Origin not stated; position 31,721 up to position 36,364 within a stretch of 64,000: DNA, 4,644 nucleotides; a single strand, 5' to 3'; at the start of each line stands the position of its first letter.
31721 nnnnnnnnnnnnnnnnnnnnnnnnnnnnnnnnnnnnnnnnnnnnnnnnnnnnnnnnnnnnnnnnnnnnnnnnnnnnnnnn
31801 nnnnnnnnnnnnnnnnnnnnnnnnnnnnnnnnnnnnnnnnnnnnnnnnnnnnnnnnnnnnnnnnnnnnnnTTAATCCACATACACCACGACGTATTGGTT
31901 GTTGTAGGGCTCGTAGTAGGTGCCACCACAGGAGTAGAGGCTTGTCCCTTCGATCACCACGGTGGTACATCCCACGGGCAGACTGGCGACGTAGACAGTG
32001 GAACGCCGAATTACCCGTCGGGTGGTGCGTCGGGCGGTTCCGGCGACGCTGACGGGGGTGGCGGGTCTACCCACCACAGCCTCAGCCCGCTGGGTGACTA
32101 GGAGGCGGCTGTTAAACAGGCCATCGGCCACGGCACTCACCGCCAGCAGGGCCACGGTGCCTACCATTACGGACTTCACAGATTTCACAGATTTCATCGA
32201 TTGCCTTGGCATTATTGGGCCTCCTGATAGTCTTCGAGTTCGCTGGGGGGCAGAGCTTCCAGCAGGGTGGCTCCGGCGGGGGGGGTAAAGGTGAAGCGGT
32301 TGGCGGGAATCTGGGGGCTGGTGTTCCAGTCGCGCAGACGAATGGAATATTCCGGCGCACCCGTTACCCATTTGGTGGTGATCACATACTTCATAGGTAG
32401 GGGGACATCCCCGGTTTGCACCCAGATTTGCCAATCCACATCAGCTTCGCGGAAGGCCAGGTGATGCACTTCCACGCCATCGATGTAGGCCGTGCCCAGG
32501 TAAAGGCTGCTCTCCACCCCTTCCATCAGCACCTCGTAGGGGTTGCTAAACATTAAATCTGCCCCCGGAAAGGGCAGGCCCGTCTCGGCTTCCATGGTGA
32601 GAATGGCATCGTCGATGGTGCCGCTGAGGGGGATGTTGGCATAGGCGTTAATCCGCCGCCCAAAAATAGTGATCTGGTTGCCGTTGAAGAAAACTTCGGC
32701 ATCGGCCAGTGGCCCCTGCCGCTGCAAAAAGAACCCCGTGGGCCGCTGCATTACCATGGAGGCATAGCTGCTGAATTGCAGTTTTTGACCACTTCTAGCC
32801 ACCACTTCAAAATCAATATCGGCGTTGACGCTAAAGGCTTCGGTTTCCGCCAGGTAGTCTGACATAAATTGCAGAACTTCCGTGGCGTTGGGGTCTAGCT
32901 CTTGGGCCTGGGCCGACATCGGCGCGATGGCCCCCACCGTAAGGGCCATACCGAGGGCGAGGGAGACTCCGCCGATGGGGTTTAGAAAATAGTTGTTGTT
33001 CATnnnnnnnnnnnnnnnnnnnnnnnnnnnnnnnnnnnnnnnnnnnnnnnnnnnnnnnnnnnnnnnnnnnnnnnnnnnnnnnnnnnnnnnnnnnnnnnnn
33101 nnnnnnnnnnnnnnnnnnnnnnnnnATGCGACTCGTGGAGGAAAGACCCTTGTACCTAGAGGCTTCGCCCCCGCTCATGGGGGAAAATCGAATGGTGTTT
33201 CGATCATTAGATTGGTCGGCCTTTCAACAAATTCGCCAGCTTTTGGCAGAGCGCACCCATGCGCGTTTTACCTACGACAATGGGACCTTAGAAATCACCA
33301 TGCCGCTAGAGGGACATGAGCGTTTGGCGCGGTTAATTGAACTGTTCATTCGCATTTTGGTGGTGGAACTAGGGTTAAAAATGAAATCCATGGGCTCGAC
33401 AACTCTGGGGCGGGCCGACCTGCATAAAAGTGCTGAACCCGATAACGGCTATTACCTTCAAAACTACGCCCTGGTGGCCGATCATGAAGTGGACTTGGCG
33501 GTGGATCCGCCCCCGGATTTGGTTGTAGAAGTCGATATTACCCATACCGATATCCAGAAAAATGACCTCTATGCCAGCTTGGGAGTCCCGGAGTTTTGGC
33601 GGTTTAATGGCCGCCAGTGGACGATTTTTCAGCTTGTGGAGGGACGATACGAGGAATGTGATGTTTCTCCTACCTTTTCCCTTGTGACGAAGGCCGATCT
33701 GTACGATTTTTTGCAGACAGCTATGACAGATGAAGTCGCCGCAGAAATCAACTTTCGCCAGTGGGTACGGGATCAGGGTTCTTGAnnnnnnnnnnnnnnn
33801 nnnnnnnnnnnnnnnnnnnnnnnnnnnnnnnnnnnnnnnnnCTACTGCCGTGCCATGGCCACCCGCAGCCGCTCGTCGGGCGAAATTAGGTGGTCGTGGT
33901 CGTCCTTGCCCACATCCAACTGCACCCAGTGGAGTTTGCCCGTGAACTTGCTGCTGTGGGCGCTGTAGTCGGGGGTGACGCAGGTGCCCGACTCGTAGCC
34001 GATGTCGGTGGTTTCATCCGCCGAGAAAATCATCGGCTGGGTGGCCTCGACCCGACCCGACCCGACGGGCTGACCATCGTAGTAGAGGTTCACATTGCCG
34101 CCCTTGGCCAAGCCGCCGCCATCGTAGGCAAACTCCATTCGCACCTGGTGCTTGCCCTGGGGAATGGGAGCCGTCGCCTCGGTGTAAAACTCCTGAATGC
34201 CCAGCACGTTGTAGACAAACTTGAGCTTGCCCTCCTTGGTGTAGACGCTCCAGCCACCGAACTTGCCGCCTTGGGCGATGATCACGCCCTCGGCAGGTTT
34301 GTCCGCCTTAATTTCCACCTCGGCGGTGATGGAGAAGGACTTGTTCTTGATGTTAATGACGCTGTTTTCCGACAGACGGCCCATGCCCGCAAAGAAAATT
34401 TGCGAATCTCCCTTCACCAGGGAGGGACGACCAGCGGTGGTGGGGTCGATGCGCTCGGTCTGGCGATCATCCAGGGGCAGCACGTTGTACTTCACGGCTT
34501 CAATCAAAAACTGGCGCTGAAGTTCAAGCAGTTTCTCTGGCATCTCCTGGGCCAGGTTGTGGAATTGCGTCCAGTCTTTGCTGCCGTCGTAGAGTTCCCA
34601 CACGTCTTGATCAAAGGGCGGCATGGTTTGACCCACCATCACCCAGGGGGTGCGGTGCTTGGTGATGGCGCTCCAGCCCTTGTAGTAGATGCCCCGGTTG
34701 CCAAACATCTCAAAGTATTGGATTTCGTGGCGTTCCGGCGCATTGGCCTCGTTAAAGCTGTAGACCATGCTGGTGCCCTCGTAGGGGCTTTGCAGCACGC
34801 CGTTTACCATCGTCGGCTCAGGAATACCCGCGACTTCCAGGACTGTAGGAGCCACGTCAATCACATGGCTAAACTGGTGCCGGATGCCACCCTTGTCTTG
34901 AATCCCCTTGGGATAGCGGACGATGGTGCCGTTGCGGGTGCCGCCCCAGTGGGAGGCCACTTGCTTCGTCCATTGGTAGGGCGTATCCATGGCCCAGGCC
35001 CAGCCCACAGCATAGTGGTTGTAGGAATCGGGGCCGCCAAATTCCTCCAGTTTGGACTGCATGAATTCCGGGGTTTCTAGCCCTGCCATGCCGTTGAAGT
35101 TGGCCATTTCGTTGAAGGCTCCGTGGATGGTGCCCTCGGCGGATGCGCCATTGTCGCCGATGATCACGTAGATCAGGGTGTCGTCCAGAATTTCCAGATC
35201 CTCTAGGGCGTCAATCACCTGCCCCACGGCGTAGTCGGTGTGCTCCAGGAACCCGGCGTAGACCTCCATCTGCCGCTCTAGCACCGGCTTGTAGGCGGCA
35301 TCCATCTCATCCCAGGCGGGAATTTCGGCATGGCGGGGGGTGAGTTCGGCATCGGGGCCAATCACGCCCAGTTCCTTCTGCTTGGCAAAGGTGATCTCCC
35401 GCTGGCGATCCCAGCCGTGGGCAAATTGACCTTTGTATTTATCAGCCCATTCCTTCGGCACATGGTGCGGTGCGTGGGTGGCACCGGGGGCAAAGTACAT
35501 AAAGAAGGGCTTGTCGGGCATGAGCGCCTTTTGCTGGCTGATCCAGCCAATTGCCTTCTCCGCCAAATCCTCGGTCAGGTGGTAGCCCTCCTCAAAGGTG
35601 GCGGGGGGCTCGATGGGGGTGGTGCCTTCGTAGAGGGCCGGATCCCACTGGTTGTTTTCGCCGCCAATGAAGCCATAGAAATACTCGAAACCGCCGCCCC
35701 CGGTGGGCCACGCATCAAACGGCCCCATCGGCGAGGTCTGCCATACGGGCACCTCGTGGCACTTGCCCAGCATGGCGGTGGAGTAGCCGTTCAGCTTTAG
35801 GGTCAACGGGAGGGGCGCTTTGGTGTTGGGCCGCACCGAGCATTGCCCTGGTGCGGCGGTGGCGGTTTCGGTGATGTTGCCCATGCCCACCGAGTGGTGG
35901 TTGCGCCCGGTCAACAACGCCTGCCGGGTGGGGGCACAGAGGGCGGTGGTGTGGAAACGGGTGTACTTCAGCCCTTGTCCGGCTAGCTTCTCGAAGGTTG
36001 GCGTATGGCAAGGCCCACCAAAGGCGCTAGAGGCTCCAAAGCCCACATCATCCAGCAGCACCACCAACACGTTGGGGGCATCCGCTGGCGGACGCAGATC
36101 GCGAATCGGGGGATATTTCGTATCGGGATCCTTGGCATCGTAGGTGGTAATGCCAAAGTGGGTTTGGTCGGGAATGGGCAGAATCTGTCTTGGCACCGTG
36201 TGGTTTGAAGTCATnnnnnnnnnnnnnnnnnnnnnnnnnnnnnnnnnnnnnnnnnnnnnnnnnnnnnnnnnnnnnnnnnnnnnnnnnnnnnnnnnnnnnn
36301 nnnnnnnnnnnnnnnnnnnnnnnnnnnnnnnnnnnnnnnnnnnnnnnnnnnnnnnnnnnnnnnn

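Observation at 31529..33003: Tandem secreted Arg-rich mini-proteins translationally coupled to DUF2092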

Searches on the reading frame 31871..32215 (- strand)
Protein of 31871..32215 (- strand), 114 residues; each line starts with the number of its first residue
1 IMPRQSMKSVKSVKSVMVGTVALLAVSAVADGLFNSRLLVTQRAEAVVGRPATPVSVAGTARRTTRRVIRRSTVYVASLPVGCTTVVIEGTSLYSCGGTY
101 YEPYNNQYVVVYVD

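Call 3: search_protein_families(library=pfam, proteins=[window:31871-32215:-], max_evalue=0.1)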
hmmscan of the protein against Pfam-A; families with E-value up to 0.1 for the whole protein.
window:31871-32215:- (114 aa): 1 family
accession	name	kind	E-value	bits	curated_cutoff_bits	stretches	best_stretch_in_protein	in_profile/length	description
PF20125.4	DUF6515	-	1.5e-05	25.4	24.9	1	74-111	92-129/179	Family of unknown function (DUF6515)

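Call 7: search_protein_families(library=ncbifam, proteins=[window:31871-32215:-], max_evalue=0.1)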
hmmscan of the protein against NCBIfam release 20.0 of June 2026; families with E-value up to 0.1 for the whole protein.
window:31871-32215:- (114 aa): 1 family
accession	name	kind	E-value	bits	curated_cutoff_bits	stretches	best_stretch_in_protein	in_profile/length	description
NF052668.1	VPA0510_fam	equivalog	0.0092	16.6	95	1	14-111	6-110/110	VPA0510 family protein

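Call 55: list_cluster_members(proteins=[P0130, P0265, P0258, P0141, window:31529-31843:-, window:31871-32212:-, window:32215-33003:-])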
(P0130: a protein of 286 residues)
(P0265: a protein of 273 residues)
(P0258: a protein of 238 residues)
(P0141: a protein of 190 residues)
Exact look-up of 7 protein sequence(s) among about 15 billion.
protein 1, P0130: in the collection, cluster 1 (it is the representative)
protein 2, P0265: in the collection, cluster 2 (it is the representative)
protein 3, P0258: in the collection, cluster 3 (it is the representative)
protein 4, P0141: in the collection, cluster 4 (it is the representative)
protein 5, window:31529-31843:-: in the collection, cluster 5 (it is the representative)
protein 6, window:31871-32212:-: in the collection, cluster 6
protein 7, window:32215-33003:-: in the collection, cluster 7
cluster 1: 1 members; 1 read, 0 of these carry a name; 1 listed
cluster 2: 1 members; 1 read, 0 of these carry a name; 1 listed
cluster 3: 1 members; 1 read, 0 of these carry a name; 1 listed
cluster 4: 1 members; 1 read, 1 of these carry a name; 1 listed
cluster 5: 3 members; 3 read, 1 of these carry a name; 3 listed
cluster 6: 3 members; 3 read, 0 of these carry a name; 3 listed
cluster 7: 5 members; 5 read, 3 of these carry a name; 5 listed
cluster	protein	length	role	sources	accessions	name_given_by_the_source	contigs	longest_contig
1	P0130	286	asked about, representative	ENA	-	-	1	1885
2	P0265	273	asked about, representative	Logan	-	-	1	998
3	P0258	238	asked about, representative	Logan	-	-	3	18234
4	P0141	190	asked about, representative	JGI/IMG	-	hypothetical protein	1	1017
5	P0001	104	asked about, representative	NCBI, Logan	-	-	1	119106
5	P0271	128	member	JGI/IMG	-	hypothetical protein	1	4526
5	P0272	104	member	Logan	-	-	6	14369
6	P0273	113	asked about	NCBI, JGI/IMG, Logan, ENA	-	-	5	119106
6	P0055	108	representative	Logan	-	-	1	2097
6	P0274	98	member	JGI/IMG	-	-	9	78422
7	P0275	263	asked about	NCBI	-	-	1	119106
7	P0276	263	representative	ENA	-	-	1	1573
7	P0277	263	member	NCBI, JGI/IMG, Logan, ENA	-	hypothetical protein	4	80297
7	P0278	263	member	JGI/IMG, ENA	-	hypothetical protein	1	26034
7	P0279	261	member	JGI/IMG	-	hypothetical protein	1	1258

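Call 59: search_protein_families(library=padloc, proteins=[window:31871-32212:-], max_evalue=0.01)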
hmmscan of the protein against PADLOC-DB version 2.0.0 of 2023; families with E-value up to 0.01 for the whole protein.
window:31871-32212:- (113 aa): 0 families

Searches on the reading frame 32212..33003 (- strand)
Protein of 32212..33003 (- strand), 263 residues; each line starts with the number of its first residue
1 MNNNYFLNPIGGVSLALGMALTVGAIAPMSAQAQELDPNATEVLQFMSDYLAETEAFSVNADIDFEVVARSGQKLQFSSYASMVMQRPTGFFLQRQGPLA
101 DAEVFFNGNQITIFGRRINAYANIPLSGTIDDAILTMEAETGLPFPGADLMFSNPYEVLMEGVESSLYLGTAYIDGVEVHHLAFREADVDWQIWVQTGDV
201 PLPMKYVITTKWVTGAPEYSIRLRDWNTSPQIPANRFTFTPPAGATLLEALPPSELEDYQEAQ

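Call 3: search_protein_families(library=pfam, proteins=[window:32212-33003:-], max_evalue=0.1)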
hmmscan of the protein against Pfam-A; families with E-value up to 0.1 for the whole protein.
window:32212-33003:- (263 aa): 1 family
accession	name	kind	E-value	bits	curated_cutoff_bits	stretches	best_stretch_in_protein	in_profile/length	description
PF09865.15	DUF2092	-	7e-69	231.9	21.2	1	40-247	1-208/212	Predicted periplasmic protein (DUF2092)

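Call 7: search_protein_families(library=ncbifam, proteins=[window:32212-33003:-], max_evalue=0.1)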
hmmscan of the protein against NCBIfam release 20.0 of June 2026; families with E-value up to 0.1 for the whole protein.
window:32212-33003:- (263 aa): 2 families
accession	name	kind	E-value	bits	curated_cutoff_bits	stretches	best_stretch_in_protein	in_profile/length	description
TIGR00547.2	lolA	equivalog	2.7e-05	23.7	112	1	220-248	172-200/202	outer membrane lipoprotein periplasmic chaperone LolA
NF000661.0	PRK00031.1-3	equivalog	0.0028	17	255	0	223-248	198-223/225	outer membrane lipoprotein chaperone LolA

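Call 18: search_solved_structures(query=window:32212-33003:-, max_evalue=1)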
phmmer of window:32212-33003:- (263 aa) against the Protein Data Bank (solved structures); distinct sequences matched with E-value up to 1: 0.

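Call 44: predict_structure(alignment_id=A4)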
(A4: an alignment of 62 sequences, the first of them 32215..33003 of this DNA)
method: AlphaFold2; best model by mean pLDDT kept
length: 263 residues; sequences in the alignment: 62
mean_pLDDT: 88.0   pTM: 0.81
mean pLDDT of the five models: 88.0, 87.4, 87.4, 87.3, 87.1
residues with pLDDT >= 90: 195; 70-90: 25; 50-70: 19; < 50: 24
segments of 3 or more residues with pLDDT < 50: 1-4, 7-19, 258-263
pLDDT, mean of each block of 10 residues (from residue 1): 45 47 54 82 99 98 94 94 97 94 97 96 97 94 88 98 98 98 97 98 98 87 98 97 96 63 38
secondary structure, 60 per line:
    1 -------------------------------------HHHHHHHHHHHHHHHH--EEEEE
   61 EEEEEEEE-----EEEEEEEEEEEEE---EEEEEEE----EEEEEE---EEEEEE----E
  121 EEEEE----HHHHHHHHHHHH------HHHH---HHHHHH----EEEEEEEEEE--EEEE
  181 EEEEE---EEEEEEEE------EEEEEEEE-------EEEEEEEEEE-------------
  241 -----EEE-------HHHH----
elements in order: H38-53 E56-68 E74-86 E90-96 E101-106 E110-115 E120-125 H130-141 H148-151 H155-160 E165-174 E177-185 E189-196 E203-210 E218-227 E246-248 H256-259

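Call 50: fold_search(model_id=the predicted structure, library=pdb)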
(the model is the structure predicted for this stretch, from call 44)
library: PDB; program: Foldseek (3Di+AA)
matches with E <= 10: 1027; with E <= 0.001: 73
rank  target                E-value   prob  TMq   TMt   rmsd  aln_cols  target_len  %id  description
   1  8v1k_A                3.6e-11  1.00  0.50  0.67   5.3       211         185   15  Crystal structure of outer membrane lipoprotein carrier protein (LolA) from Francisella tularensis (released 2023-11-29)
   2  8orn_A                5.1e-10  1.00  0.50  0.67   4.8       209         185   13  Crystal structure of Xanthomonas campestris pv. campestris LolA-LolB complex (released 2023-07-05)
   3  4ki3_G                5.7e-10  1.00  0.49  0.69   6.0       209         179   16  1.70 Angstrom resolution crystal structure of outer-membrane lipoprotein carrier protein (lolA) from Yersinia pestis C (released 2013-05-15)
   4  7z6x                  5.7e-10  1.00  0.47  0.63   5.4       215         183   13  Complex of E. coli LolA R43L mutant and lipoprotein (released 2022-09-07)
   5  4ki3_A                6.7e-10  1.00  0.50  0.70   4.9       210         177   15  1.70 Angstrom resolution crystal structure of outer-membrane lipoprotein carrier protein (lolA) from Yersinia pestis C (released 2013-05-15)
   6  4ki3_D                6.7e-10  1.00  0.49  0.69   6.0       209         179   16  1.70 Angstrom resolution crystal structure of outer-membrane lipoprotein carrier protein (lolA) from Yersinia pestis C (released 2013-05-15)
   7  7z6w                  7.9e-10  1.00  0.45  0.60   5.7       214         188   14  Complex of E. coli LolA and lipoprotein (released 2022-09-07)
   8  4ki3_I                1.4e-09  1.00  0.50  0.69   5.0       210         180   16  1.70 Angstrom resolution crystal structure of outer-membrane lipoprotein carrier protein (lolA) from Yersinia pestis C (released 2013-05-15)
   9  4ki3_L                1.6e-09  1.00  0.50  0.70   5.0       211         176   15  1.70 Angstrom resolution crystal structure of outer-membrane lipoprotein carrier protein (lolA) from Yersinia pestis C (released 2013-05-15)
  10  2w7q_B                2.0e-09  1.00  0.46  0.62   5.5       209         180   12  Structure of Pseudomonas aeruginosa LolA (released 2009-12-29)
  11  2w7q_A                2.0e-09  1.00  0.45  0.58   5.6       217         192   13  Structure of Pseudomonas aeruginosa LolA (released 2009-12-29)
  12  2zpc                  2.8e-09  1.00  0.45  0.60   6.0       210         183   14  Crystal structure of the R43L mutant of LolA in the closed form (released 2008-08-05)
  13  8chx_B                3.6e-09  1.00  0.49  0.66   6.0       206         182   12  Structure and function of LolA from Vibrio cholerae (released 2023-06-21)
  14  8chx_A                4.3e-09  1.00  0.47  0.64   5.9       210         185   13  Structure and function of LolA from Vibrio cholerae (released 2023-06-21)
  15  4ki3_B                8.2e-09  1.00  0.47  0.68   5.2       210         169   15  1.70 Angstrom resolution crystal structure of outer-membrane lipoprotein carrier protein (lolA) from Yersinia pestis C (released 2013-05-15)
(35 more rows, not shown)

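Call 59: search_protein_families(library=padloc, proteins=[window:32215-33003:-], max_evalue=0.01)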
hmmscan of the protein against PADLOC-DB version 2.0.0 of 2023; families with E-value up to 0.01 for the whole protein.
window:32215-33003:- (263 aa): 0 families

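Call 61: find_related_loci(query=A4, collection=metagenome_contigs, flank=2500)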
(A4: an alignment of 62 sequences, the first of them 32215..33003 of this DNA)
Query A4 (263 aa) in metagenome_contigs; peptide patterns used: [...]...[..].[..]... (x = any residue, [..] = any of these).
600 stretches matched a pattern (row limit reached: there are more); 592 encode a relative of the query (tblastn E <= 1e-3); the best 80 are kept; 80 distinct loci.
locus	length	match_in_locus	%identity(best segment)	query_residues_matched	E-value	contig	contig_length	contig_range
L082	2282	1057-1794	55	11-256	1e-95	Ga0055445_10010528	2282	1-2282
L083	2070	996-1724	55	12-255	3e-91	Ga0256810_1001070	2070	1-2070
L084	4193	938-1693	53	15-263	1e-87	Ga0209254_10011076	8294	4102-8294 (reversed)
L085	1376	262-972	53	15-251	5e-90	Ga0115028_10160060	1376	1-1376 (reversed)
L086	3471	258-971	53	15-252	1e-83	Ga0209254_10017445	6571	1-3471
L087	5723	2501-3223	53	14-256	1e-82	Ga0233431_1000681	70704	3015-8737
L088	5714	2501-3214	53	17-256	1e-82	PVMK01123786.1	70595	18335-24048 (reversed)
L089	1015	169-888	49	16-255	6e-88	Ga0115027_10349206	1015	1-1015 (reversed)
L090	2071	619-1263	54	37-251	5e-82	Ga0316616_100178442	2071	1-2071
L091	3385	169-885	51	14-256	2e-78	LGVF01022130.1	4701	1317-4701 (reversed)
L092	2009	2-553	59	73-256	3e-79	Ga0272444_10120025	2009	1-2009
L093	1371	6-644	54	43-255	1e-80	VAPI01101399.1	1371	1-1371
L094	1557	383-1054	49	33-255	6e-77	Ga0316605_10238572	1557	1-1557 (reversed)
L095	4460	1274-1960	46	28-256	7e-72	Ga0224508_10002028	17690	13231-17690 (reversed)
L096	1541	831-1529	46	13-249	3e-75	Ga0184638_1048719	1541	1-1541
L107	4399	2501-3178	41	20-246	1e-60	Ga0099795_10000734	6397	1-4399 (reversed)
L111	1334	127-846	40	13-248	3e-63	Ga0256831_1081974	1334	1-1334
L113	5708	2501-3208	42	10-245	9e-60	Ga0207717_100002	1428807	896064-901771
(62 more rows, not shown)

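Call 66: search_protein_families(library=pfam, proteins=[L111:884-1309:+, L113:3262-3726:+, L107:3150-3500:+], max_evalue=0.1)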
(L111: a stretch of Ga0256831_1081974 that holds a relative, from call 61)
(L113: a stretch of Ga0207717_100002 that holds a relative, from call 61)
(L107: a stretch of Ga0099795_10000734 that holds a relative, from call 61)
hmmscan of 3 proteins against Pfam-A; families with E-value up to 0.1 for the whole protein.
L111:884-1309:+ (142 aa): 4 families
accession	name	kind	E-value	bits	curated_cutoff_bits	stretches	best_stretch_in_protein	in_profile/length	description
PF20125.4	DUF6515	-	7.2e-07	29.7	24.9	1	67-138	106-177/179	Family of unknown function (DUF6515)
PF04534.17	Herpes_UL56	-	0.0024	17.8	25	1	50-127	76-148/197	Herpesvirus UL56 protein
PF03217.20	SlpA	-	0.0092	16.6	23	1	79-123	17-59/63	Surface layer protein A domain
PF04186.18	FxsA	-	0.088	13.4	25.2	0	51-109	36-89/109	FxsA cytoplasmic membrane protein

L113:3262-3726:+ (155 aa): 1 family
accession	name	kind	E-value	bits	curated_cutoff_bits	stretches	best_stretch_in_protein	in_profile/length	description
PF20125.4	DUF6515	-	0.00013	22.4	24.9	1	109-148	47-86/179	Family of unknown function (DUF6515)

L107:3150-3500:+ (117 aa): 1 family
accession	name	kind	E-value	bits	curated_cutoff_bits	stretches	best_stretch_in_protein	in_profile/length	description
PF03585.19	Herpes_ICP4_C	-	0.023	13.9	25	1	17-76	355-414/444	Herpesvirus ICP4-like protein C-terminal region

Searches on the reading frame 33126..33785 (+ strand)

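Call 3: search_protein_families(library=pfam, proteins=[window:33126-33785:+], max_evalue=0.1)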
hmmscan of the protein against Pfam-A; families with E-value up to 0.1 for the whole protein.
window:33126-33785:+ (219 aa): 1 family
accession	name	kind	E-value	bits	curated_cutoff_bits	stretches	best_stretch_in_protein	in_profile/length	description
PF05685.18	Uma2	-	1.1e-18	67.8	27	1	34-183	2-154/172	Putative restriction endonuclease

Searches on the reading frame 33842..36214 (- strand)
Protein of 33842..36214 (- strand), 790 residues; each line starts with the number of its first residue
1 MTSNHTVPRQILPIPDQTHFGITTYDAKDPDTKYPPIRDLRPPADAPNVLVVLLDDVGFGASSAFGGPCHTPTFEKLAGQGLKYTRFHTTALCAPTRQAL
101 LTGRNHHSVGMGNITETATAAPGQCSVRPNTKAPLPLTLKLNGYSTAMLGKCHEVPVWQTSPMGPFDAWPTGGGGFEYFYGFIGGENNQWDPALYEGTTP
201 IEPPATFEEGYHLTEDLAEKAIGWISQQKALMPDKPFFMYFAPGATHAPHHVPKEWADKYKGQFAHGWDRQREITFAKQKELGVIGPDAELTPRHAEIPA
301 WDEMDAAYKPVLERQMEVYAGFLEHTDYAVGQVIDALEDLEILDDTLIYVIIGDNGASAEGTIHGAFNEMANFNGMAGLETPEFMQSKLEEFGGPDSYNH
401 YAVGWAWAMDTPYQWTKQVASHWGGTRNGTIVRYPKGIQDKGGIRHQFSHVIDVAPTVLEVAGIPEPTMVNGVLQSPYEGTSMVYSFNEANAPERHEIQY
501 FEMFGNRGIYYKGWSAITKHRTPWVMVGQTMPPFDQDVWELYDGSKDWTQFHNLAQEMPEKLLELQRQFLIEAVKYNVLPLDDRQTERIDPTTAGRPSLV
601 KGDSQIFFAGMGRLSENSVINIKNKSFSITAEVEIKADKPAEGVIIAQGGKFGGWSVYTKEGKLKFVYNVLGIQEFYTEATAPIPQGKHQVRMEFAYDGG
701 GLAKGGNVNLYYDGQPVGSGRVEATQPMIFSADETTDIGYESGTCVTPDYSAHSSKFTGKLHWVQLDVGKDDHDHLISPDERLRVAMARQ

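Call 3: search_protein_families(library=pfam, proteins=[window:33842-36214:-], max_evalue=0.1)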
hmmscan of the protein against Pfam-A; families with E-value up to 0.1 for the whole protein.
window:33842-36214:- (790 aa): 4 families
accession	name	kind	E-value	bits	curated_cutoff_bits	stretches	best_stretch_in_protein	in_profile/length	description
PF00884.28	Sulfatase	-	4e-65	220.5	25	1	47-464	1-301/301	Sulfatase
PF16347.10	SGSH_C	-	2.8e-08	34.5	29.3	1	428-559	18-136/154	N-sulphoglucosamine sulphohydrolase, C-terminal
PF13385.13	Laminin_G_3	-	4.5e-06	27.3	27.6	1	621-742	13-125/151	Concanavalin A-like lectin/glucanases superfamily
PF01663.27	Phosphodiest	-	0.0027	17.8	23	1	49-360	1-224/342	Type I phosphodiesterase / nucleotide pyrophosphatase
